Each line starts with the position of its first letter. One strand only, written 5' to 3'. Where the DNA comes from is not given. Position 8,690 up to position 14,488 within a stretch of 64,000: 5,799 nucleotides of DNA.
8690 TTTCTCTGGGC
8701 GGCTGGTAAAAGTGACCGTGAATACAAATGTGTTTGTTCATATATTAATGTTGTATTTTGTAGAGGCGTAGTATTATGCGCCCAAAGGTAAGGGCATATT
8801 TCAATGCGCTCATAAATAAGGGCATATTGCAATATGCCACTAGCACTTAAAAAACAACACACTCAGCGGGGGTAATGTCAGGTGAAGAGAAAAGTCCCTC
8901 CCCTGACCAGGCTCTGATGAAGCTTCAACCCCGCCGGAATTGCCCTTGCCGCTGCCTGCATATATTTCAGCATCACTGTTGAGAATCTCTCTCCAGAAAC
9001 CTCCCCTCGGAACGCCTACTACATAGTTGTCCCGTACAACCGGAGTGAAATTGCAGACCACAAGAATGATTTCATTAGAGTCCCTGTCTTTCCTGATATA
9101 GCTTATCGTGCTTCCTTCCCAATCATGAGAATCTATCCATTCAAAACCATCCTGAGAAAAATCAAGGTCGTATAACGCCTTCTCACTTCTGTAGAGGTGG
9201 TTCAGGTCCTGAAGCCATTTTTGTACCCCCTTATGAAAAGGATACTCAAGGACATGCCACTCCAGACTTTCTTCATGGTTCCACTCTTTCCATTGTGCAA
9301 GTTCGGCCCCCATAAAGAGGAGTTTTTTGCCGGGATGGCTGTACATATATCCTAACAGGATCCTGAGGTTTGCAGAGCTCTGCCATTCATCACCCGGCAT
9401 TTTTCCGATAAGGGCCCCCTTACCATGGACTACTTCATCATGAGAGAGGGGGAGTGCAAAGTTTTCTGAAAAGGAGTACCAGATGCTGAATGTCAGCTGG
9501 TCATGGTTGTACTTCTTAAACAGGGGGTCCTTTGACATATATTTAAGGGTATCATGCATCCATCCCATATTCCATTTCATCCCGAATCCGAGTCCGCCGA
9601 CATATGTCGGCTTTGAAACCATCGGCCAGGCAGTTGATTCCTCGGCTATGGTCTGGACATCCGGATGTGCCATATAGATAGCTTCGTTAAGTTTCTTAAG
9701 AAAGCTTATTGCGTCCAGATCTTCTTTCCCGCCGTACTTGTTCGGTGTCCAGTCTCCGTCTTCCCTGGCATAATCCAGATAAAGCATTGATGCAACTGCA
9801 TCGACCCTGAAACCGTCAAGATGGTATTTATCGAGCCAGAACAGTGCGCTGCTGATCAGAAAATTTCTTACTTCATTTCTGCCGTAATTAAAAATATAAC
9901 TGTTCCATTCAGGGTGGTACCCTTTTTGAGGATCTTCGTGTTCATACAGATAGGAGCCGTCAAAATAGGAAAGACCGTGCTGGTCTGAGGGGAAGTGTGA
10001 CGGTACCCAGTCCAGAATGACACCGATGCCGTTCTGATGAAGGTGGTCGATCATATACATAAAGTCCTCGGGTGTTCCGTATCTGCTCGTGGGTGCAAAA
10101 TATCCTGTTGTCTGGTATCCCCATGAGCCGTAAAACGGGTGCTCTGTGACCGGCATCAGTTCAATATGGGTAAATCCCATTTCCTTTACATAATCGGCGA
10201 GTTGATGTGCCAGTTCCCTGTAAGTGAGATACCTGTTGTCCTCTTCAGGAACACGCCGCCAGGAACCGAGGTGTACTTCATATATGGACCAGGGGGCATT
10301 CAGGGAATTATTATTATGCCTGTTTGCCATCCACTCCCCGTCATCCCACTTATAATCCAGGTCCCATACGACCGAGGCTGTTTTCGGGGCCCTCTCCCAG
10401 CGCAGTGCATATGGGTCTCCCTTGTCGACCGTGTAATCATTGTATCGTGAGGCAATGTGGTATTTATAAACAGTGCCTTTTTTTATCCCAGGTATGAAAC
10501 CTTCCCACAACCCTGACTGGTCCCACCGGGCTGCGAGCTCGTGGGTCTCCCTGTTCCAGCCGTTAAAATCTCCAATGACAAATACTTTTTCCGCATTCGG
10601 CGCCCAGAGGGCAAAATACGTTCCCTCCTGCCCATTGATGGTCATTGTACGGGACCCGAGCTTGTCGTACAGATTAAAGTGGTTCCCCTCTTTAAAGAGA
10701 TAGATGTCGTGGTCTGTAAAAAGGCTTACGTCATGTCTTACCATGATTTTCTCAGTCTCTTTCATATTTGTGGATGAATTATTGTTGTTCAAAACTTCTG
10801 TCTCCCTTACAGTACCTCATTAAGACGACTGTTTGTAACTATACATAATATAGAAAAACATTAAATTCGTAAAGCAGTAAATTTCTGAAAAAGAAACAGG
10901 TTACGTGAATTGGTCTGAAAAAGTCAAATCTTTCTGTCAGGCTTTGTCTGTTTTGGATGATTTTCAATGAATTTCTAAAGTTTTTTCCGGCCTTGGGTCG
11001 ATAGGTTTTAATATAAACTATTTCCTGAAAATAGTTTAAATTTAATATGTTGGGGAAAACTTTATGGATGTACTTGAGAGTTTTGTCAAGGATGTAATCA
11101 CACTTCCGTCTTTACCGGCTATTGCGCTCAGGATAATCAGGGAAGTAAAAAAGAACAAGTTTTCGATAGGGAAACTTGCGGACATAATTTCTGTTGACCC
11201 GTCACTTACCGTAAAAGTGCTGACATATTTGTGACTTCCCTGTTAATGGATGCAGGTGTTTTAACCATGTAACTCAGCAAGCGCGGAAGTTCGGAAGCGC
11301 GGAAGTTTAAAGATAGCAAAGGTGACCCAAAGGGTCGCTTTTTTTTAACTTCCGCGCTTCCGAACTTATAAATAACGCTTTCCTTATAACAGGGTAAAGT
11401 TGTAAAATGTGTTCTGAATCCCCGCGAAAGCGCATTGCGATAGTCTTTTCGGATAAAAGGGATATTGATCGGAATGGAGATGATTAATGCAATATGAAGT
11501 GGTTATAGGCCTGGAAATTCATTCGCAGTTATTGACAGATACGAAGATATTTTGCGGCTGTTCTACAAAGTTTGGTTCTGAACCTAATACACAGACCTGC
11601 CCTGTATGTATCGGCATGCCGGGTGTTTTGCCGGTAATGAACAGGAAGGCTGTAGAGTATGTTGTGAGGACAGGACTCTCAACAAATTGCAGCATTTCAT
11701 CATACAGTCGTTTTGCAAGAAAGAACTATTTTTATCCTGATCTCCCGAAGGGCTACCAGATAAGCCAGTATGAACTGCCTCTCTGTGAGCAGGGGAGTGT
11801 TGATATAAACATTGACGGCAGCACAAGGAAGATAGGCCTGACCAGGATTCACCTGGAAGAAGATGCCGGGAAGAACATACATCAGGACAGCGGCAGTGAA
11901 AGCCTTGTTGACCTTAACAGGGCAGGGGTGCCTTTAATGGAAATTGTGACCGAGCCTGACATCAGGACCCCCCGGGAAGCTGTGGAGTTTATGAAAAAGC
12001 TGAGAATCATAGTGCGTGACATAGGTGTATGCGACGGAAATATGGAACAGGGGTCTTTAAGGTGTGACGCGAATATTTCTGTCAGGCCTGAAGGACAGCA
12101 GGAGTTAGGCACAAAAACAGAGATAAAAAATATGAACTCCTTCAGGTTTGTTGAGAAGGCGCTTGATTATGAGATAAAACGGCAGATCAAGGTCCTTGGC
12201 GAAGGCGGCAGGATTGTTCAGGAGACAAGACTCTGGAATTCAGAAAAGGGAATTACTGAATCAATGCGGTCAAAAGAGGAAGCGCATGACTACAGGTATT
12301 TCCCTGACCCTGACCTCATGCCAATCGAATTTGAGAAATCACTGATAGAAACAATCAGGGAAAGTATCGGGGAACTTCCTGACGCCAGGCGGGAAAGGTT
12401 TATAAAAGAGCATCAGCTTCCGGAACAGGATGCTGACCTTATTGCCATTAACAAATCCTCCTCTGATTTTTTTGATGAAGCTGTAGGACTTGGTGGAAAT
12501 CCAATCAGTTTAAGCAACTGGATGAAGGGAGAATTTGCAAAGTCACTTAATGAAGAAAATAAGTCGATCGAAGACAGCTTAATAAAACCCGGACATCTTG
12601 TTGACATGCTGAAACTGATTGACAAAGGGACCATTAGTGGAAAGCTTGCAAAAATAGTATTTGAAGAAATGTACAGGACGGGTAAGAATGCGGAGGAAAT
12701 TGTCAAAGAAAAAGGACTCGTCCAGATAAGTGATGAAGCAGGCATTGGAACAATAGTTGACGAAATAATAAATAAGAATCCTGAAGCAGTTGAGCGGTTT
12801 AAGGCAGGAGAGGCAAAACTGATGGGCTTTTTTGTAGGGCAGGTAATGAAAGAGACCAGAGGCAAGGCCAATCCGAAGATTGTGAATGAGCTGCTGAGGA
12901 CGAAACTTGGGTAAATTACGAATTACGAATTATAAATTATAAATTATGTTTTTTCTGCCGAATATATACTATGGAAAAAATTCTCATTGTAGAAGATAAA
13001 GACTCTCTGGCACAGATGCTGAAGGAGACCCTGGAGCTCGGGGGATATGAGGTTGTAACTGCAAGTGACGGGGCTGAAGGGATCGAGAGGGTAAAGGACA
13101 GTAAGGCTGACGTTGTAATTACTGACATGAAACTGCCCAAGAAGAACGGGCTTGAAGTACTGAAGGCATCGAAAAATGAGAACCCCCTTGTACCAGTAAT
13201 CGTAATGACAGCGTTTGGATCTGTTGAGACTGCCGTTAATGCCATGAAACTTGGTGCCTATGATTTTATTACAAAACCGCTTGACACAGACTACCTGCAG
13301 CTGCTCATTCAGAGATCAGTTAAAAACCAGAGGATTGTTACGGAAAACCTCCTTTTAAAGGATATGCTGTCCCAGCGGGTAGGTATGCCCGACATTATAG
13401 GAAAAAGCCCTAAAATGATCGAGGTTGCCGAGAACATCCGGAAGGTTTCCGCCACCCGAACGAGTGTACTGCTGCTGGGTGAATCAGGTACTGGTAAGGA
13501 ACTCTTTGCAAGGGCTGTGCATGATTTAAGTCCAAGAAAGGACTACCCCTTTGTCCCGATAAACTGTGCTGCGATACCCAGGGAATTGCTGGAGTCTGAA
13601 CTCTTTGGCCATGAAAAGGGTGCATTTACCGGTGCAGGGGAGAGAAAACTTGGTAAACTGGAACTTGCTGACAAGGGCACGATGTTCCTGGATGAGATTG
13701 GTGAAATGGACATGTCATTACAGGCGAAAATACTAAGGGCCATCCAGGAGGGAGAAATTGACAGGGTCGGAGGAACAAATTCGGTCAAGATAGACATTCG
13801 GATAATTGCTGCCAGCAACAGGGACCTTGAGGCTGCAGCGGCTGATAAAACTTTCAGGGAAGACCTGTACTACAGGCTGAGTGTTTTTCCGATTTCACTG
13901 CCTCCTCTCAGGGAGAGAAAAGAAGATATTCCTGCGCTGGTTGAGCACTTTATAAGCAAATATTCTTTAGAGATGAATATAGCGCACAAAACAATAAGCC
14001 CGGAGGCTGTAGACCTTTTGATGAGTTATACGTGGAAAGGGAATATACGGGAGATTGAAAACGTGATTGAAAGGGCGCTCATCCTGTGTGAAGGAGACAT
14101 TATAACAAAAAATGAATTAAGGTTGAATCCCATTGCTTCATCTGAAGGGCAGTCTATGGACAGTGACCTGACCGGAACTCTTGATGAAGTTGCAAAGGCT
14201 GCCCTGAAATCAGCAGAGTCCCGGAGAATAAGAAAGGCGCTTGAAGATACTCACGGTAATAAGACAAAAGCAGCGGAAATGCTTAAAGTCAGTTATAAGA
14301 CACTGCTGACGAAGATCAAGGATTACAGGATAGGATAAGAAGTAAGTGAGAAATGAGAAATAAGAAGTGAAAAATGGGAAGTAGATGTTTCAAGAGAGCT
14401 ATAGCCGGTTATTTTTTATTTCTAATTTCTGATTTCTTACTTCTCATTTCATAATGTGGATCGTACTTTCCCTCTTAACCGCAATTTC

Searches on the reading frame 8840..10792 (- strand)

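Call 51: search_protein_families(library=pfam, proteins=[window:8840-10792:-], max_evalue=0.001)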
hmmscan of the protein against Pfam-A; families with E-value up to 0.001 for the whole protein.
window:8840-10792:- (650 aa): 3 families
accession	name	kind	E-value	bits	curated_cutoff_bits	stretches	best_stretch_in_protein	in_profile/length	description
PF02806.24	Alpha-amylase_C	-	4.7e-25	88.2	21.2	1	552-649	1-93/95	Alpha amylase, C-terminal all-beta domain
PF00128.31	Alpha-amylase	-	1.5e-20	74.3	22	2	200-283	26-105/446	Alpha amylase, catalytic domain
PF02922.24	CBM_48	-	1.3e-19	70.8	22.4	1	54-129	10-83/83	Carbohydrate-binding module 48 (Isoamylase N-terminal domain)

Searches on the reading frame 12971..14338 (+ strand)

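Call 51: search_protein_families(library=pfam, proteins=[window:12971-14338:+], max_evalue=0.001)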
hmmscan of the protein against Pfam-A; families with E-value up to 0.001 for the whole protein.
window:12971-14338:+ (455 aa): 9 families
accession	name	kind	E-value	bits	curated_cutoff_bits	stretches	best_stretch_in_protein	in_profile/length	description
PF00158.32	Sigma54_activat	-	6e-71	238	20.2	1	142-308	1-167/168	Sigma-54 interaction domain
PF00072.30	Response_reg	-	1.1e-28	100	30.2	1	4-112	1-109/111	Response regulator receiver domain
PF25601.1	AAA_lid_14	-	1.2e-25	89.6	27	1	314-391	1-78/87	AAA+ ATPase lid domain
PF14532.12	Sigma54_activ_2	-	9.1e-23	81.5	25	1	143-313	1-138/138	Sigma-54 interaction domain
PF02954.25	HTH_8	-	5.4e-10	39.3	22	1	412-452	2-42/42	Bacterial regulatory protein, Fis family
PF07728.20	AAA_5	-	1.3e-06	28.9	22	1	166-285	2-124/139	AAA domain (dynein-related subfamily)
PF01078.27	Mg_chelatase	-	5.5e-06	26.4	20.3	0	219-283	90-157/207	Magnesium chelatase, subunit ChlI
PF00493.29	MCM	-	7.9e-06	25.6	23.3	1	162-296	56-185/224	MCM P-loop domain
PF07724.20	AAA_2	-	0.00076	20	27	0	164-294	4-135/166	AAA domain (Cdc48 subfamily)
